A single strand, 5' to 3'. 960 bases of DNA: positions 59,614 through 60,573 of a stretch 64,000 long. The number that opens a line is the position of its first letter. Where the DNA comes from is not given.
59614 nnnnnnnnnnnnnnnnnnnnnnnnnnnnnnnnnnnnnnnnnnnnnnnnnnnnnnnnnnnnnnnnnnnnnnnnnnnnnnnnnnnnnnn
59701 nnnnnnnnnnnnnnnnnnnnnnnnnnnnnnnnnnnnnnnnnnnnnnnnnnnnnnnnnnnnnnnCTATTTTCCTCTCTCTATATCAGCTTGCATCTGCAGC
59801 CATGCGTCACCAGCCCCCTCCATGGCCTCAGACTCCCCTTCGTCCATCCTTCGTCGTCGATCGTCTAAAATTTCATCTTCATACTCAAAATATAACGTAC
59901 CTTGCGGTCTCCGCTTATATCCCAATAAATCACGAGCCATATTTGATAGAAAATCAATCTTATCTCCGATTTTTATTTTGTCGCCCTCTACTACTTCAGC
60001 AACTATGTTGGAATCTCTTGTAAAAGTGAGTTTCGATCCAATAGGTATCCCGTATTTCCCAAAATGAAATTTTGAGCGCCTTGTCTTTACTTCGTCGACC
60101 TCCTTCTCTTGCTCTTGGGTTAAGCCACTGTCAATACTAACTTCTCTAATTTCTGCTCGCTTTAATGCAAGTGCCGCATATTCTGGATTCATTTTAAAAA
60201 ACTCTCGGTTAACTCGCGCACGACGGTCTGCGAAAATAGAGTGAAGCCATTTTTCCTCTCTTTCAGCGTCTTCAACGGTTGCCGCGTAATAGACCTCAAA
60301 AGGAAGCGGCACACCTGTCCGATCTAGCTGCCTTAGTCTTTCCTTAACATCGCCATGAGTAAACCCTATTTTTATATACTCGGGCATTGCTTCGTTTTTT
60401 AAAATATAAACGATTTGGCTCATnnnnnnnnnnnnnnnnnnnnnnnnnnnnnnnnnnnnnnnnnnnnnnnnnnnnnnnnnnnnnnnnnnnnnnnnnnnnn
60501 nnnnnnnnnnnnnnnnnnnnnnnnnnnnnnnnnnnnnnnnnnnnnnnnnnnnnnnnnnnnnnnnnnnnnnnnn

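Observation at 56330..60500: AT-rich four-gene operon: T5orf172/GIY-YIG-like, beta-class DPPY methyltransferase, MutH/Sau3AI-like endonuclease and a class-1 OLD ATPase-Toprim nuclease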

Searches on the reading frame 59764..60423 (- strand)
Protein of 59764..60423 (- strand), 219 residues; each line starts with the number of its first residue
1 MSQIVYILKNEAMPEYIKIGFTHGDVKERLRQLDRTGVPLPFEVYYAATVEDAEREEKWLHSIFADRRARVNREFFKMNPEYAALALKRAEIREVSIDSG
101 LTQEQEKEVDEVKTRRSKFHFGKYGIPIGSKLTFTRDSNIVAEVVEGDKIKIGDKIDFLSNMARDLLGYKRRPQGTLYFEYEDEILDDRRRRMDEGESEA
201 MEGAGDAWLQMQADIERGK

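Call 3: search_protein_families(library=pfam, proteins=[window:59764-60423:-], max_evalue=0.01)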
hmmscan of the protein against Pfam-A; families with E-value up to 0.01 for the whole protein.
window:59764-60423:- (219 aa): 2 families
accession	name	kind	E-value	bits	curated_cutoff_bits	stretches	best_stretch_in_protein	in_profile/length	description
PF10544.15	T5orf172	-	9.5e-16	58.6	20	1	4-87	2-97/101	T5orf172 domain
PF13455.12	MUG113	-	6.5e-14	52.7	22.3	1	18-89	2-72/73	Meiotically up-regulated gene 113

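Call 4: search_protein_families(library=padloc, proteins=[window:59764-60423:-], max_evalue=0.01)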
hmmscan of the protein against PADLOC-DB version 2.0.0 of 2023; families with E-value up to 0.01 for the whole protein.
window:59764-60423:- (219 aa): 6 families
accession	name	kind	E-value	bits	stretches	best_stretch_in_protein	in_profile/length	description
PDLC05041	PDC-S57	-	4.9e-60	200.7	1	2-195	5-208/212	-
PDLC05043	PDC-S57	-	3.9e-46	155.4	1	3-195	5-218/221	-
PDLC05042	PDC-S57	-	1.1e-12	46.1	1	4-90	9-99/245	-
PDLC03977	PD-Lambda-1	-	5.6e-06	23.5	1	17-81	372-440/496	-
PDLC05040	PDC-S57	-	5.8e-05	21.1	1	4-95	5-97/229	-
PDLC03976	PD-Lambda-1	-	0.00017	18.6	1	18-79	374-439/491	-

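Call 5: search_protein_families(library=ncbifam, proteins=[window:59764-60423:-], max_evalue=0.01)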
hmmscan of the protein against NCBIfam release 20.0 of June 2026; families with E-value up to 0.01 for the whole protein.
window:59764-60423:- (219 aa): 0 families

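Call 45: search_solved_structures(query=window:59764-60423:-, max_evalue=1, show_alignments=1)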
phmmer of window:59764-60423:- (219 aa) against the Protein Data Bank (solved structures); distinct sequences matched with E-value up to 1: 0.

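Call 47: find_homologous_proteins(query=window:59764-60423:-, max_evalue=0.00001)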
Query window:59764-60423:- (219 aa): 373 proteins with E <= 0.00001 among 798 candidates; the best 120 are listed.
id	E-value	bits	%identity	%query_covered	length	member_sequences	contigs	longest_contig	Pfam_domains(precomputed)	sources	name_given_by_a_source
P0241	1.2e-139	481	100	100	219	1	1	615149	PF10544.16,PF13455.13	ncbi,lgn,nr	ncbi:MAG: GIY-YIG nuclease family protein [Candidatus Paceibacterota bacterium]|nr:MAG: GIY-YIG nucl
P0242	4.0e-127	440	91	100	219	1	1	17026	PF10544.16,PF13455.13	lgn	-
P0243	5.1e-114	397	83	100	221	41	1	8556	PF10544.16,PF13455.13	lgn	-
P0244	5.7e-114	397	82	100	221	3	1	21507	PF10544.16,PF13455.13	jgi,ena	-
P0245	2.5e-113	395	88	92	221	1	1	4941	PF10544.16,PF13455.13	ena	-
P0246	2.6e-112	391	77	100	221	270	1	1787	PF10544.16,PF13455.13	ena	-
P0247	5.8e-111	387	79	100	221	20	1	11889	PF10544.16,PF13455.13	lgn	-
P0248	6.3e-111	387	79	100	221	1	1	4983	PF10544.16,PF13455.13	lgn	-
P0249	1.6e-110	386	80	100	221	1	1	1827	PF10544.16,PF13455.13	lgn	-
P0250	1.9e-110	385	80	100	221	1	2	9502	PF10544.16,PF13455.13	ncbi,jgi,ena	-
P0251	5.4e-110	384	79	100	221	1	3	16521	PF10544.16,PF13455.13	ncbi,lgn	-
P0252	1.1e-109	383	77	100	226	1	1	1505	PF10544.16,PF13455.13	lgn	-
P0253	1.2e-109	383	79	100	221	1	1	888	PF10544.16,PF13455.13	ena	-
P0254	3.0e-109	382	79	100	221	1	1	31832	PF10544.16,PF13455.13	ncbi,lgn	-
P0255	5.2e-109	381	82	95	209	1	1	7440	PF10544.16,PF13455.13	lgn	-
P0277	2.0e-104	366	85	89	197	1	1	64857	PF10544.16,PF13455.13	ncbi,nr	ncbi:MAG: GIY-YIG nuclease family protein [bacterium]|nr:GIY-YIG nuclease family protein [bacterium]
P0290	2.3e-103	362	81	85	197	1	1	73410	PF10544.16,PF13455.13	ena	-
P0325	3.9e-102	358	81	85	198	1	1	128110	PF10544.16,PF13455.13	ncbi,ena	-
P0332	8.9e-102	357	82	89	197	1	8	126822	PF10544.16,PF13455.13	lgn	-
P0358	3.5e-100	352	81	89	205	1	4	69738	PF10544.16,PF13455.13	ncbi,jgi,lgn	jgi:tRNA G10 N-methylase Trm11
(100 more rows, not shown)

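Call 48: find_encoding_contigs(protein=P0244, flank=4000, max_places=2)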
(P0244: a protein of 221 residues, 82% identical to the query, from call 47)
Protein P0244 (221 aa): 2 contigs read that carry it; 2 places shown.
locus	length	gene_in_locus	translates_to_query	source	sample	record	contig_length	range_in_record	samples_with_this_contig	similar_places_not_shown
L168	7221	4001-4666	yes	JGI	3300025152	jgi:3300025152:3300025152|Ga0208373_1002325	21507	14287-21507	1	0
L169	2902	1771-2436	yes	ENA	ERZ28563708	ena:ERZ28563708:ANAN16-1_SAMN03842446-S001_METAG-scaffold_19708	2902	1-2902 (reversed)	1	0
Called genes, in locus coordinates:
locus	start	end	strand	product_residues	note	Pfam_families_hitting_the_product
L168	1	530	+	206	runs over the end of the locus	-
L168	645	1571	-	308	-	PF01048:PNP_UDP_1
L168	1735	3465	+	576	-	PF05496:RuvB_N (weak), PF13177:DNA_pol3_delta2, PF13401:AAA_22, PF13604:AAA_30 (weak), PF00004:AAA, PF07728:AAA_5 (weak), PF22608:DNAX_ATPase_lid (weak), PF12169:DNA_pol3_gamma3 (weak)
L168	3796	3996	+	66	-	PF12844:HTH_19, PF13560:HTH_31, PF01381:HTH_3, PF13443:HTH_26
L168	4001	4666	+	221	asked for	PF10544:T5orf172, PF13455:MUG113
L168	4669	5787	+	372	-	PF13651:EcoRI_methylase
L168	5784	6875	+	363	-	PF03235:GmrSD_N, PF01844:HNH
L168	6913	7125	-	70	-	-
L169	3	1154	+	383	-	?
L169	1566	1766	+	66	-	PF12844:HTH_19, PF13560:HTH_31, PF01381:HTH_3, PF13443:HTH_26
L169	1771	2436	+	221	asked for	PF10544:T5orf172, PF13455:MUG113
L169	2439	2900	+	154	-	?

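Call 49: find_encoding_contigs(protein=P0277, flank=4000, max_places=2)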
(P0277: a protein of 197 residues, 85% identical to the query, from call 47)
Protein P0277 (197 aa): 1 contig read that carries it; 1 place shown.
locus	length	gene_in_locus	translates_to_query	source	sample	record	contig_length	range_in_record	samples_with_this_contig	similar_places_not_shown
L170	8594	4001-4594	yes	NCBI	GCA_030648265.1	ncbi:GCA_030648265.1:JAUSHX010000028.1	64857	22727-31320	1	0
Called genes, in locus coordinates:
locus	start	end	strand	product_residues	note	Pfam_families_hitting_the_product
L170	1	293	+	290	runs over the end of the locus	PF02661:Fic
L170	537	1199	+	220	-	PF20582:UPF0758_N, PF04002:RadC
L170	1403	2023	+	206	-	-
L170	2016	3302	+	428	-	PF08843:AbiEii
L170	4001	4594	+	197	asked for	PF10544:T5orf172, PF13455:MUG113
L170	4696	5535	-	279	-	PF01844:HNH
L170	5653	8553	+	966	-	PF00376:MerR (faint), PF12728:HTH_17, PF01555:N6_N4_Mtase, PF02086:MethyltransfD12 (faint), PF03602:Cons_hypoth95 (faint), PF01170:UPF0020 (faint), PF01555:N6_N4_Mtase, PF00145:DNA_methylase, +1 more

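Call 50: find_encoding_contigs(protein=P0332, flank=4000, max_places=4)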
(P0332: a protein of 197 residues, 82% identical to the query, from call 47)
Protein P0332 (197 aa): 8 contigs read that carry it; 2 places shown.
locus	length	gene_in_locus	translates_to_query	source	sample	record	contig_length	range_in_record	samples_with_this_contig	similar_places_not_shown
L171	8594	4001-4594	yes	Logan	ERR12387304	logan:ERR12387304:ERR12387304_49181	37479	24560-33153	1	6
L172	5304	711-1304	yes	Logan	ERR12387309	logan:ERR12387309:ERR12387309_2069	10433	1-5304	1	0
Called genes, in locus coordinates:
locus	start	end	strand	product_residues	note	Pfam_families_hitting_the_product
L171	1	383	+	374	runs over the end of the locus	PF00266:Aminotran_5 (weak)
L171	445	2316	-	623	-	-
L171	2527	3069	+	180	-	-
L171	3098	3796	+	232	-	-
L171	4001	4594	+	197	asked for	PF10544:T5orf172, PF13455:MUG113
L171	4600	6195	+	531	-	PF12161:HsdM_N, PF02384:N6_Mtase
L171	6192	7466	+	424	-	-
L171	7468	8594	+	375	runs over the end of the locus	PF13166:AAA_13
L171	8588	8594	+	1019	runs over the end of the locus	PF04313:HSDR_N, PF04851:ResIII, PF00270:DEAD, PF18766:SWI2_SNF2, PF22679:T1R_D3-like, PF12008:EcoR124_C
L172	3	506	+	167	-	?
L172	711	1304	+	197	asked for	PF10544:T5orf172, PF13455:MUG113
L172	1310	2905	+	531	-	PF12161:HsdM_N, PF02384:N6_Mtase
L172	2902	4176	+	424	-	-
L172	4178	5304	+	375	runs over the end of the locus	PF13166:AAA_13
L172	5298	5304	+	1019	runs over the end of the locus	PF04313:HSDR_N, PF04851:ResIII, PF00270:DEAD, PF18766:SWI2_SNF2, PF22679:T1R_D3-like, PF12008:EcoR124_C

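Call 72: predict_structure(alignment_id=A5)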
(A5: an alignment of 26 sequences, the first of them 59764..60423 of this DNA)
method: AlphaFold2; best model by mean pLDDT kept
length: 219 residues; sequences in the alignment: 26
mean_pLDDT: 47.1   pTM: 0.31
mean pLDDT of the five models: 47.1, 45.8, 43.2, 42.0, 40.0
residues with pLDDT >= 90: 0; 70-90: 0; 50-70: 82; < 50: 137
segments of 3 or more residues with pLDDT < 50: 9-13, 33-47, 65-73, 91-110, 112-156, 166-205
pLDDT, mean of each block of 10 residues (from residue 1): 53 51 57 41 48 66 51 53 55 41 46 46 43 39 38 48 50 38 29 38 51 58
secondary structure, 60 per line:
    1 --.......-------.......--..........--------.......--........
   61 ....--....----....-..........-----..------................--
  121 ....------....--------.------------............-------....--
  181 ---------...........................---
elements in order: E3-9 E17-23 H26-35 E44-50 H53-64 H67-70 E75-78 H80-89 H103-118 H121-124 E131-134 H156-167 E175-178 H190-216

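Call 77: find_encoding_contigs(protein=P0290, flank=4500, max_places=1)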
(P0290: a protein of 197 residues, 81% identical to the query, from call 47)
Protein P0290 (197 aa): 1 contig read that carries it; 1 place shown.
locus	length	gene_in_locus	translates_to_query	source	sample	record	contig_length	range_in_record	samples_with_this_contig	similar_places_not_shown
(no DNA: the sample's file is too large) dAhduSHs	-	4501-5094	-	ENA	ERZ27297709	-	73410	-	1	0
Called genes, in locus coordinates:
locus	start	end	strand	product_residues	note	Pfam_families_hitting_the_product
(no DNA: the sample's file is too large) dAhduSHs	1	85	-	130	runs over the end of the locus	-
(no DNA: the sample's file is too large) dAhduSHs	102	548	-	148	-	PF10604:Polyketide_cyc2 (weak), PF03364:Polyketide_cyc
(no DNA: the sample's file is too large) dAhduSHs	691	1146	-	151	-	-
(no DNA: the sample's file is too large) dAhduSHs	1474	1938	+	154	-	-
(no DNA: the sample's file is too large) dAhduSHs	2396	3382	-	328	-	PF14022:DUF4238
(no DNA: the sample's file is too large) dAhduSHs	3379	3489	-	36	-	-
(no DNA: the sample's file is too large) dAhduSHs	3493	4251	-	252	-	-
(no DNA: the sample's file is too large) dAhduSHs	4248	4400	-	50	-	-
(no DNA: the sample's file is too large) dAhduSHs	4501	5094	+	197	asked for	PF10544:T5orf172, PF13455:MUG113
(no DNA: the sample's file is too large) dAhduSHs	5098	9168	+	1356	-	PF04851:ResIII, PF07669:Eco57I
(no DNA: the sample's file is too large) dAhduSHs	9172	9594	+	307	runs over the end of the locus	-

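Call 78: find_encoding_contigs(protein=P0325, flank=4500, max_places=1)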
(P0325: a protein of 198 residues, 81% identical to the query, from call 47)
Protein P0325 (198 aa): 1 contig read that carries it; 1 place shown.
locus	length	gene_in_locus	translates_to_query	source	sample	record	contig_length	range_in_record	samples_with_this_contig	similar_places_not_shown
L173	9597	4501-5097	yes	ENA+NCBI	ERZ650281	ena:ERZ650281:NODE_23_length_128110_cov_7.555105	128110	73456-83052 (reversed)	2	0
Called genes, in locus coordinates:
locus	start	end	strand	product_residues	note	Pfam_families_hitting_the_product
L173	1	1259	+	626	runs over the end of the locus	-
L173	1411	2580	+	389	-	PF13439:Glyco_transf_4, PF13579:Glyco_trans_4_4, PF00534:Glycos_transf_1, PF13692:Glyco_trans_1_4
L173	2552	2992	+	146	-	PF04138:GtrA_DPMS_TM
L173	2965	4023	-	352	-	PF01073:3Beta_HSD (weak), PF01370:Epimerase, PF16363:GDP_Man_Dehyd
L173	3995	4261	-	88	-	-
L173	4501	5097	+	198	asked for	PF10544:T5orf172, PF13455:MUG113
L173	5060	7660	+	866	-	PF13588:HSDR_N_2, PF00270:DEAD, PF04851:ResIII, PF18766:SWI2_SNF2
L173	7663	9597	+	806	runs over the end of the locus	PF02384:N6_Mtase, PF01170:UPF0020, PF20473:MmeI_Mtase, PF07669:Eco57I, PF01420:Methylase_S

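Call 79: find_encoding_contigs(protein=P0358, flank=4500, max_places=2)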
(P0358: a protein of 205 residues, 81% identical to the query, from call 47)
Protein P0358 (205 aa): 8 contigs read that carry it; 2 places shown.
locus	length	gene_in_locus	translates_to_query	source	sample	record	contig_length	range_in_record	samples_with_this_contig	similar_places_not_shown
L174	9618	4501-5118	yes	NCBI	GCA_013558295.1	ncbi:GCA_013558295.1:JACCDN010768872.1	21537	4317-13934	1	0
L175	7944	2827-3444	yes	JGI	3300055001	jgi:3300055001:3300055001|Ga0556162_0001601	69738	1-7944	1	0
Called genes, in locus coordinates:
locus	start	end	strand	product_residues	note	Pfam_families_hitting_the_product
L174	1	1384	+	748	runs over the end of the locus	PF13646:HEAT_2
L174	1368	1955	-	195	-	PF00574:CLP_protease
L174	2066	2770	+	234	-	-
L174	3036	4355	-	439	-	PF00239:Resolvase, PF07508:Recombinase, PF13408:Zn_ribbon_recom (faint)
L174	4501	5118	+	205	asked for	PF10544:T5orf172, PF13455:MUG113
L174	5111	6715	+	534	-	PF12161:HsdM_N, PF02384:N6_Mtase, PF05175:MTS (faint)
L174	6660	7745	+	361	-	PF13310:Virulence_RhuM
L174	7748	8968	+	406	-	-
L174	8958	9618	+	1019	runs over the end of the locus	PF04313:HSDR_N, PF00270:DEAD, PF04851:ResIII, PF18766:SWI2_SNF2, PF22679:T1R_D3-like, PF12008:EcoR124_C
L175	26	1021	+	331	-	-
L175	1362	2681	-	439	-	PF00239:Resolvase, PF07508:Recombinase, PF13408:Zn_ribbon_recom (faint)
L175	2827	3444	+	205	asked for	PF10544:T5orf172, PF13455:MUG113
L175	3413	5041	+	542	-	PF12161:HsdM_N, PF02384:N6_Mtase, PF05175:MTS (faint)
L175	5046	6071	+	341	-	PF13310:Virulence_RhuM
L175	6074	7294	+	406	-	-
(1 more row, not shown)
